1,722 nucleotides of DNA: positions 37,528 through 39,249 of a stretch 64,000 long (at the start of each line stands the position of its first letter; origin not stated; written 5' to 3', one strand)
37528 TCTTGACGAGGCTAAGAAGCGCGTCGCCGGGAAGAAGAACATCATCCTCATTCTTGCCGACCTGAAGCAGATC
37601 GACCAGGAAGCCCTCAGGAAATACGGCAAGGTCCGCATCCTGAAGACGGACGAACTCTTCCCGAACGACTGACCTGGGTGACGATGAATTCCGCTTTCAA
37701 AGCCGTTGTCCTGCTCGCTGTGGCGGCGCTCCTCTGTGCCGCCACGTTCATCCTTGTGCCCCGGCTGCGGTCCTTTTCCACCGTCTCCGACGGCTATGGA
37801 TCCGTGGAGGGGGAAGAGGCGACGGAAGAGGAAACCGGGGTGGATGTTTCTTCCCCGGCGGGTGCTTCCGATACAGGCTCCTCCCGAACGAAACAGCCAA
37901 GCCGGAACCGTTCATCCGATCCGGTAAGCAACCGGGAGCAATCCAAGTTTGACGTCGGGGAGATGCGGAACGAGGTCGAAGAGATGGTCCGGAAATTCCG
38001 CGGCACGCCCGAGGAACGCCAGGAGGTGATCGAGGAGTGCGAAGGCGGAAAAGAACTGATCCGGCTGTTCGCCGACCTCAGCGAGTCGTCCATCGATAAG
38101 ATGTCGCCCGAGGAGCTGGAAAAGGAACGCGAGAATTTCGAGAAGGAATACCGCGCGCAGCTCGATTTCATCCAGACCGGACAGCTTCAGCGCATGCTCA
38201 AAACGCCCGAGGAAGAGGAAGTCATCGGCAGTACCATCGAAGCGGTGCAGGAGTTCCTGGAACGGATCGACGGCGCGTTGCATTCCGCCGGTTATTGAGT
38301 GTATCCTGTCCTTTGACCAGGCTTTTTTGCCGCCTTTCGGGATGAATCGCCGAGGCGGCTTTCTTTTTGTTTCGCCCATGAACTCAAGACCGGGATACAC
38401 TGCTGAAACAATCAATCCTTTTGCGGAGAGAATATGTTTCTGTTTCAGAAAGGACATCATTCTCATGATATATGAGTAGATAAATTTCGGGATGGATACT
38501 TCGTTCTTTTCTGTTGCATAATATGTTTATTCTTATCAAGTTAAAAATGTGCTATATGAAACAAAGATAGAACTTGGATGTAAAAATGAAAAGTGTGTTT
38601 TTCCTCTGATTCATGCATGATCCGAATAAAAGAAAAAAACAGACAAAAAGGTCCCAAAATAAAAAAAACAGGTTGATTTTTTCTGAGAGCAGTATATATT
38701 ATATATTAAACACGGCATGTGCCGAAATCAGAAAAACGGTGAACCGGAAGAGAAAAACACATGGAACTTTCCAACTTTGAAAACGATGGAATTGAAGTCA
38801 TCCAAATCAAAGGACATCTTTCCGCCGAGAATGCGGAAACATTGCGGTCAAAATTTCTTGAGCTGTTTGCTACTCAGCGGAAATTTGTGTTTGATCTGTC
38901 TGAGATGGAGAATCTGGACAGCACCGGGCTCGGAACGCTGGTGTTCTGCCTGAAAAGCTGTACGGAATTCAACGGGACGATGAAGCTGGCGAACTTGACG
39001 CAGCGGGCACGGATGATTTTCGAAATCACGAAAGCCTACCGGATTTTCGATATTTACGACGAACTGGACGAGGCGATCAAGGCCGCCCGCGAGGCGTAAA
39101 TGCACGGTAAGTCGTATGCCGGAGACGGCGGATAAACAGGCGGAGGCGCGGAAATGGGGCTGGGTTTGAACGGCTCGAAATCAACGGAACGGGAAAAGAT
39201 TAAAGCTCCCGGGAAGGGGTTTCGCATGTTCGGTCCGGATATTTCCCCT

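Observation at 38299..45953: AT-richer exopolysaccharide locus built around several degenerate enzymes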

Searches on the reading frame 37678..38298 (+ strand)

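Call 8: search_protein_families(library=pfam, proteins=[window:37678-38298:+], max_evalue=0.001)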
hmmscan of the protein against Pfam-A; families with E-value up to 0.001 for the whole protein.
window:37678-38298:+ (206 aa): 0 families

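Call 9: search_protein_families(library=ncbifam, proteins=[window:37678-38298:+], max_evalue=0.1)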
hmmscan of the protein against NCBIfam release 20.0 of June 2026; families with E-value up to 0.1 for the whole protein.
window:37678-38298:+ (206 aa): 1 family
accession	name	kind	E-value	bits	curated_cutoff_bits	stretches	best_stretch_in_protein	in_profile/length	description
TIGR01630.1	psiM2_ORF9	equivalog_domain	0.07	13.6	41.65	0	137-175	21-59/142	phage terminase large subunit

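Call 51: search_protein_families(library=pfam, proteins=[window:37678-38298:+], max_evalue=0.01)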
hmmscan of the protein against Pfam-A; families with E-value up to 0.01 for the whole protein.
window:37678-38298:+ (206 aa): 0 families

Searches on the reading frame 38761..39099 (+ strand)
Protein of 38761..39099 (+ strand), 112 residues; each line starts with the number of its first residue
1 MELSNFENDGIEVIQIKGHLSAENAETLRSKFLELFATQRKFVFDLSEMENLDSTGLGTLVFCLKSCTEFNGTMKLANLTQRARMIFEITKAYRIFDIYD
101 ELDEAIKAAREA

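Call 3: search_protein_families(library=pfam, proteins=[window:38761-39099:+], max_evalue=0.01)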
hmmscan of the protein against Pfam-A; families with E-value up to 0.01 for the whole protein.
window:38761-39099:+ (112 aa): 2 families
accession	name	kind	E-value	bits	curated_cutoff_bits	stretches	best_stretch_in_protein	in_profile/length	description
PF01740.26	STAS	-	7.4e-18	64.7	22.6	1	7-105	6-106/106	STAS domain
PF13466.11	STAS_2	-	1.4e-10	41.7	29.2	1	14-89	1-76/80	STAS domain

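Call 9: search_protein_families(library=ncbifam, proteins=[window:38761-39099:+], max_evalue=0.1)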
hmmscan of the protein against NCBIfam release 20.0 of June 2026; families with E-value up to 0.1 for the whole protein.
window:38761-39099:+ (112 aa): 9 families
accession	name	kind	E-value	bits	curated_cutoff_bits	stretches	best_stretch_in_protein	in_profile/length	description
TIGR00377.1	ant_ant_sig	superfamily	9.2e-16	57.7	53.45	1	7-104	9-108/108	anti-sigma factor antagonist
TIGR02886.1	spore_II_AA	equivalog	1.4e-11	44.3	114.75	1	12-106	10-106/106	anti-sigma F factor antagonist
NF008660.1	PRK11660.1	equivalog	0.00097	17.6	614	1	8-104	462-560/572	C4-dicarboxylic acid transporter DauA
NF033618.0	mlaB_1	equivalog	0.0034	17.8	90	1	13-86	11-82/94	lipid asymmetry maintenance protein MlaB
NF002134.0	PRK00971.1-4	equivalog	0.012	14.4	557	1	7-64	325-382/429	glutaminase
NF041225.1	Cas_III-E_gRAMP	equivalog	0.028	11.8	700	1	24-70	1475-1520/1636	type III-E CRISPR-associated gRAMP effector Cas7-11e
NF053881.1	TransRegDeoRBac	equivalog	0.047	12.9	420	1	3-39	127-163/311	DNA-binding transcriptional repressor DeoR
TIGR00815.1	sulP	subfamily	0.07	11.6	380.45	1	9-84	455-541/565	sulfate permease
NF047705.1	slr1659_superfam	superfamily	0.085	13.2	100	0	12-60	17-69/111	slr1659 superfamily regulator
